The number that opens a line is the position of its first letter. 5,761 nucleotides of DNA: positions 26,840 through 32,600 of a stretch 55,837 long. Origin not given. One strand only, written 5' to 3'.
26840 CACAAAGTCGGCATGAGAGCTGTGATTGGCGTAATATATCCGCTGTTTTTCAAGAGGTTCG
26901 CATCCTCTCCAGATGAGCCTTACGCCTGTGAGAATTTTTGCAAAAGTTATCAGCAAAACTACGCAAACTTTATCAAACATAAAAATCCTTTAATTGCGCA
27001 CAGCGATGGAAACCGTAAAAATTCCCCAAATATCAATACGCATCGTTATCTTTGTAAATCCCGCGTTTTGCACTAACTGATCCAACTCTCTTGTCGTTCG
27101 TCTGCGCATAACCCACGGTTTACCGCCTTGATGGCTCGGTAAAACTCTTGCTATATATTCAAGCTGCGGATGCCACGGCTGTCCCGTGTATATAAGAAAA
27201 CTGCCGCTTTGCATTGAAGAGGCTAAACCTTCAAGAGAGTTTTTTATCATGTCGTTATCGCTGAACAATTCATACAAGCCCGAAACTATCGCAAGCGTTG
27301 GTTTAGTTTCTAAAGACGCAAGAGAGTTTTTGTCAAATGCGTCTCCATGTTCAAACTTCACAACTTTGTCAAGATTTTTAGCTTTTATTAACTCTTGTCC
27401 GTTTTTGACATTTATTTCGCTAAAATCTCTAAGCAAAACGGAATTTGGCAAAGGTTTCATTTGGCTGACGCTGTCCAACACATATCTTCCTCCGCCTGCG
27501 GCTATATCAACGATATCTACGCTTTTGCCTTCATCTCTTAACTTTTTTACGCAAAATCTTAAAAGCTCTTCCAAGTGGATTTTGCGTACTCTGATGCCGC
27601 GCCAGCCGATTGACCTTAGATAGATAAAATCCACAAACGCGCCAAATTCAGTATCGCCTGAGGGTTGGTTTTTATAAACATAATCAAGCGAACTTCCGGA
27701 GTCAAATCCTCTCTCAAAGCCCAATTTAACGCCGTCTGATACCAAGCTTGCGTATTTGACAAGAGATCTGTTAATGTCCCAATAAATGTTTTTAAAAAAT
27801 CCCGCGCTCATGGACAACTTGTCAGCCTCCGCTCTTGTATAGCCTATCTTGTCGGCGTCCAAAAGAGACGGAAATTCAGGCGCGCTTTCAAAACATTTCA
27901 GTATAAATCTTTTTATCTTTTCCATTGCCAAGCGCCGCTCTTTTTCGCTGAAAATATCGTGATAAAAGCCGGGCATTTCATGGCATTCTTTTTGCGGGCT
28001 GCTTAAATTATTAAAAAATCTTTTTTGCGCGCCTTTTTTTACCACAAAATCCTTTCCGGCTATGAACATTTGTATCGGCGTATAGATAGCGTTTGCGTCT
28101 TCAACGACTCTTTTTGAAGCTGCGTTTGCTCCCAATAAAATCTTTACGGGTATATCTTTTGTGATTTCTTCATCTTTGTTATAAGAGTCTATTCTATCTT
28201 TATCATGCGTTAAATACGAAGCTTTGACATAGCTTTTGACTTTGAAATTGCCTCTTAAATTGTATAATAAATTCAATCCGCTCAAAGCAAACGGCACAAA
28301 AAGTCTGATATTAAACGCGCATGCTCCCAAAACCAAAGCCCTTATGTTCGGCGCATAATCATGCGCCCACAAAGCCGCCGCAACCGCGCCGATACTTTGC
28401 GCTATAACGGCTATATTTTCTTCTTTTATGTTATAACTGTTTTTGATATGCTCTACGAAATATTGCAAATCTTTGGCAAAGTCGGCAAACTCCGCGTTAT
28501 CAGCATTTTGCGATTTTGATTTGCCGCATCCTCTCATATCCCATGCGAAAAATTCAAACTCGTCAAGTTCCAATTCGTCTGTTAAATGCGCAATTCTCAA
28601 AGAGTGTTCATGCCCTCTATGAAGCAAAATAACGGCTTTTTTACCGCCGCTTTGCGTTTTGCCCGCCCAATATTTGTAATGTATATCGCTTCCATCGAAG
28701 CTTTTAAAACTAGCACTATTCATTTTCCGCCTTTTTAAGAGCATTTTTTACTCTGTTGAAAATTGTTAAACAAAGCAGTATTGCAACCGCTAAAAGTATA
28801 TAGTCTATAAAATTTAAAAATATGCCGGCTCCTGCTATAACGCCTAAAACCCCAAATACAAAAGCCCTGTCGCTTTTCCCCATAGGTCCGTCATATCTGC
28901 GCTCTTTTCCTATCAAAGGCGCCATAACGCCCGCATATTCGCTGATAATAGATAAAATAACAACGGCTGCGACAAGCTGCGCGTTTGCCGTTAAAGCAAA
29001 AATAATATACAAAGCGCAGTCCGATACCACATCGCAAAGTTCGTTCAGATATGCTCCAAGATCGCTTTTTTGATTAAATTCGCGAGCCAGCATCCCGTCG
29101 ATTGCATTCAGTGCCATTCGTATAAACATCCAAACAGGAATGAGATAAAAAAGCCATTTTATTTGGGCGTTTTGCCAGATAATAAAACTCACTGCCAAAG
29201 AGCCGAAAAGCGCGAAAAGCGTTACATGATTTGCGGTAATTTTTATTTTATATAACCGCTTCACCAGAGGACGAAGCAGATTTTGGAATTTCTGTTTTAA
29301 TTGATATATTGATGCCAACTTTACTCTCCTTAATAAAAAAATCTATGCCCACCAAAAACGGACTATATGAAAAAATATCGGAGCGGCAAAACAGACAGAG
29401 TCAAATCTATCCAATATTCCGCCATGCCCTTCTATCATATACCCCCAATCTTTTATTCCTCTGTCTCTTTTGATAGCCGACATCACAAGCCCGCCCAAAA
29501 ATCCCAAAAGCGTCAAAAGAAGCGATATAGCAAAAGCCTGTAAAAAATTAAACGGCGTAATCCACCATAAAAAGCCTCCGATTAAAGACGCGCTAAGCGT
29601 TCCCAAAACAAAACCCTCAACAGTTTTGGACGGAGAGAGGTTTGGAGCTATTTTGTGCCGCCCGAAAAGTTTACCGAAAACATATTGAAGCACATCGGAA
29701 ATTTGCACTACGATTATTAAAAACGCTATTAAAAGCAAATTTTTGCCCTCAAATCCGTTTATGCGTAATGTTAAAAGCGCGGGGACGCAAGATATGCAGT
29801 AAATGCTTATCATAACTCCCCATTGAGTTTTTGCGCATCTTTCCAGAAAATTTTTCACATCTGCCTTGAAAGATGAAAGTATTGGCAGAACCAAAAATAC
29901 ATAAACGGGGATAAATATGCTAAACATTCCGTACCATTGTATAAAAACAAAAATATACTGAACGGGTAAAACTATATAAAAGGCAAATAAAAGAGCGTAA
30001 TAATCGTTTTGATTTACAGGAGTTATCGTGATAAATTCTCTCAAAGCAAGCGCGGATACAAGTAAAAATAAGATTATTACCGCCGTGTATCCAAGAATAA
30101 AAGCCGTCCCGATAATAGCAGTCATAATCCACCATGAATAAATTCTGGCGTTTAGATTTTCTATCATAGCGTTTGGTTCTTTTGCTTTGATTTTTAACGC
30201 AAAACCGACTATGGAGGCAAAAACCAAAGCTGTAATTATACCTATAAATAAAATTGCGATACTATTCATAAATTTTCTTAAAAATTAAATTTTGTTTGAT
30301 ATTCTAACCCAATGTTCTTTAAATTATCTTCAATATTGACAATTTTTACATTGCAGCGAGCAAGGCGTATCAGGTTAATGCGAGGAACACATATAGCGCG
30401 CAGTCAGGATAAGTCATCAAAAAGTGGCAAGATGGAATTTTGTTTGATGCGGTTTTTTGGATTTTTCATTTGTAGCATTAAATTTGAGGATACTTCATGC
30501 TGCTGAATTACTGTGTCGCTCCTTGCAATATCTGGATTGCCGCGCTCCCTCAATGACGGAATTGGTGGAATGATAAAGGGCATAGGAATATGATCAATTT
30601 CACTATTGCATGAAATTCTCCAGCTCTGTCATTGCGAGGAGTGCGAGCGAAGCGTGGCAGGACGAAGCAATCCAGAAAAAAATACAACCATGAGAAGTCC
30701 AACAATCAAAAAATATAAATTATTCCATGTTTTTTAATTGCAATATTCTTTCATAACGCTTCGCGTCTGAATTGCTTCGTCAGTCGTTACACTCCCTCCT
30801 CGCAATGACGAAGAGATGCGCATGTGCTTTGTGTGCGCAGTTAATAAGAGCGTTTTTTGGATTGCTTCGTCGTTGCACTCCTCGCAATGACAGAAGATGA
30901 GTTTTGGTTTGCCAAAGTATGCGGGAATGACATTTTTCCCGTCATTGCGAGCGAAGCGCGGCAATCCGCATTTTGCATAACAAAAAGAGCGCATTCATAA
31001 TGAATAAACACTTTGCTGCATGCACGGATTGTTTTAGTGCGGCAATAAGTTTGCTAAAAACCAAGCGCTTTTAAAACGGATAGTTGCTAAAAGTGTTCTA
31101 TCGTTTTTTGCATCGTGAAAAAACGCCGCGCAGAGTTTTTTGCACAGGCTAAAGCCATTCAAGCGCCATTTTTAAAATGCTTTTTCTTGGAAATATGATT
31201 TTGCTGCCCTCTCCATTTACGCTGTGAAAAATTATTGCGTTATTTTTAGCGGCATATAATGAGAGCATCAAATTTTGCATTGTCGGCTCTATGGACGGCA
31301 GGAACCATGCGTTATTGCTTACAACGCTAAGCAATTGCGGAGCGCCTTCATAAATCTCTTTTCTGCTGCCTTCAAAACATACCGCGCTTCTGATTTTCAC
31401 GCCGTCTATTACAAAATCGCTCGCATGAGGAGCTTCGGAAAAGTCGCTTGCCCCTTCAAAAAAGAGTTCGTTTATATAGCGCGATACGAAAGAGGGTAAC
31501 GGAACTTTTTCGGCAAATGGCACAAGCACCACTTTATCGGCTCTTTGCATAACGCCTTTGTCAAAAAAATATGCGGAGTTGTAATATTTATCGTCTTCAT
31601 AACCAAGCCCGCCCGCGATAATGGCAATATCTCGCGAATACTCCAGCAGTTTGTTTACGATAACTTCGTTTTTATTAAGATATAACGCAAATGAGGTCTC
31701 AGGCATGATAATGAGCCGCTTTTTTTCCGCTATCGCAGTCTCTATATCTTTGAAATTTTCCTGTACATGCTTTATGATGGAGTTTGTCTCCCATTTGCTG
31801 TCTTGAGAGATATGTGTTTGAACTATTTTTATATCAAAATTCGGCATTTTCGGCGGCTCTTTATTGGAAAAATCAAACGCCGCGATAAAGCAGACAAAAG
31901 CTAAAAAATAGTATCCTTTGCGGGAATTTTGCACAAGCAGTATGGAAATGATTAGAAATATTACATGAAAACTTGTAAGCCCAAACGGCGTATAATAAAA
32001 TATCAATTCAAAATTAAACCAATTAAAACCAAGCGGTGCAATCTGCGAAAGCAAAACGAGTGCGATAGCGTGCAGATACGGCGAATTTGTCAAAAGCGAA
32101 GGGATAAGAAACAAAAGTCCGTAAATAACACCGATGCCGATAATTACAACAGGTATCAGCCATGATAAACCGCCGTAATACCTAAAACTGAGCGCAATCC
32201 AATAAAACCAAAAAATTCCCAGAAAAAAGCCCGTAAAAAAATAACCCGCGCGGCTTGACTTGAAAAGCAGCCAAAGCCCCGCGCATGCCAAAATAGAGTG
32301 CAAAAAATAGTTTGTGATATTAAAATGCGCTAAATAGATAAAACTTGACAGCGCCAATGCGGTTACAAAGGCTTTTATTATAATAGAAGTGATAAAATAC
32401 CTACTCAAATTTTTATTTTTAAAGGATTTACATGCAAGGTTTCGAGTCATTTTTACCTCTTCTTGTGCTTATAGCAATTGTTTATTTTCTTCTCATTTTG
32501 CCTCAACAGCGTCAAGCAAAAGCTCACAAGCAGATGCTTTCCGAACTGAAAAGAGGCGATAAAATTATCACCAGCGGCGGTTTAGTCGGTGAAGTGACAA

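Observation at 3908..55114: About 90 copies of a 35-42 bp hairpin repeat whose central stem varies but stays complementary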

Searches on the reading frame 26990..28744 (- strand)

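Call 17: search_protein_families(library=pfam, proteins=[window:26990-28744:-])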
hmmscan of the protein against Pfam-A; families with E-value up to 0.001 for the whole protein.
window:26990-28744:- (584 aa): 4 families
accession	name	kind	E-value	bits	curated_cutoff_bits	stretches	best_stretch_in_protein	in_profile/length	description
PF12147.14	Methyltransf_20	-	9e-132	439.3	21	1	277-583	1-309/309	Putative methyltransferase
PF12146.15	Hydrolase_4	-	3.7e-55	187.2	27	1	35-269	4-239/239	Serine aminopeptidase, S33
PF00561.26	Abhydrolase_1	-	1.7e-13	51.3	25.8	1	38-268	3-244/245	alpha/beta hydrolase fold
PF12697.13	Abhydrolase_6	-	1.1e-05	26.6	26.3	1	38-158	1-110/217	Alpha/beta hydrolase family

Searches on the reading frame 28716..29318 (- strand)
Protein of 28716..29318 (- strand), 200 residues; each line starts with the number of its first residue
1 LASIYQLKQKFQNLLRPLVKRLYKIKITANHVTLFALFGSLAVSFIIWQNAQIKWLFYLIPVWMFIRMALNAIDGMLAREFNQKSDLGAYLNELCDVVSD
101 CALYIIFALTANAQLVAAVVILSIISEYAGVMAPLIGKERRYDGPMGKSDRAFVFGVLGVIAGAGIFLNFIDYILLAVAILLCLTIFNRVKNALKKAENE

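Call 83: search_protein_families(library=pfam, proteins=[window:28716-29318:-], max_evalue=0.00001)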
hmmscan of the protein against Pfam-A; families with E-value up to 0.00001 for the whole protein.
window:28716-29318:- (200 aa): 1 family
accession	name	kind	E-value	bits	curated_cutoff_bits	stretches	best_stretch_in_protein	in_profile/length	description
PF01066.26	CDP-OH_P_transf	-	1.9e-09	38.6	22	1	28-182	3-149/152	CDP-alcohol phosphatidyltransferase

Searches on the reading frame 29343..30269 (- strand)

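Call 17: search_protein_families(library=pfam, proteins=[window:29343-30269:-])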
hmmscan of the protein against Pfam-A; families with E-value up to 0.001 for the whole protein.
window:29343-30269:- (308 aa): 1 family
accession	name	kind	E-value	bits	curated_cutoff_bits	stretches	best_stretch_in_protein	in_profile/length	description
PF01148.25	CTP_transf_1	-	1e-67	229.2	24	1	41-305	2-263/264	Cytidylyltransferase family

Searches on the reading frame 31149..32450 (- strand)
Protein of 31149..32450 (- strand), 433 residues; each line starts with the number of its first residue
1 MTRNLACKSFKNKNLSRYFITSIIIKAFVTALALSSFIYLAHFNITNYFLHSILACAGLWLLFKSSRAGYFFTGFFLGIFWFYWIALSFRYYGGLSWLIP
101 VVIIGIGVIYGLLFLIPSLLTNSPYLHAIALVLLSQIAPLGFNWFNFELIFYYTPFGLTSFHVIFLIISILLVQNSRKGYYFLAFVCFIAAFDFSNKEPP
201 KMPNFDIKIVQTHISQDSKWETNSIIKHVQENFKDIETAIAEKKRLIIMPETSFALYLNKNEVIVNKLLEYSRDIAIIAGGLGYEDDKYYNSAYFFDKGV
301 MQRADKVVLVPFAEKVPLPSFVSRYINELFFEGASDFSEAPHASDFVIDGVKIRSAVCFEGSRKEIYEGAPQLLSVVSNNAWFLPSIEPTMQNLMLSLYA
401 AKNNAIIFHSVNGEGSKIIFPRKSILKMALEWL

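Call 17: search_protein_families(library=pfam, proteins=[window:31149-32450:-])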
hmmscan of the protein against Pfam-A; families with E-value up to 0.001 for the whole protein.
window:31149-32450:- (433 aa): 1 family
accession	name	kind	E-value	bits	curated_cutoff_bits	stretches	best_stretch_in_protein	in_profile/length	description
PF00795.27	CN_hydrolase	-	4.8e-06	26.5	23.2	1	230-422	15-227/256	Carbon-nitrogen hydrolase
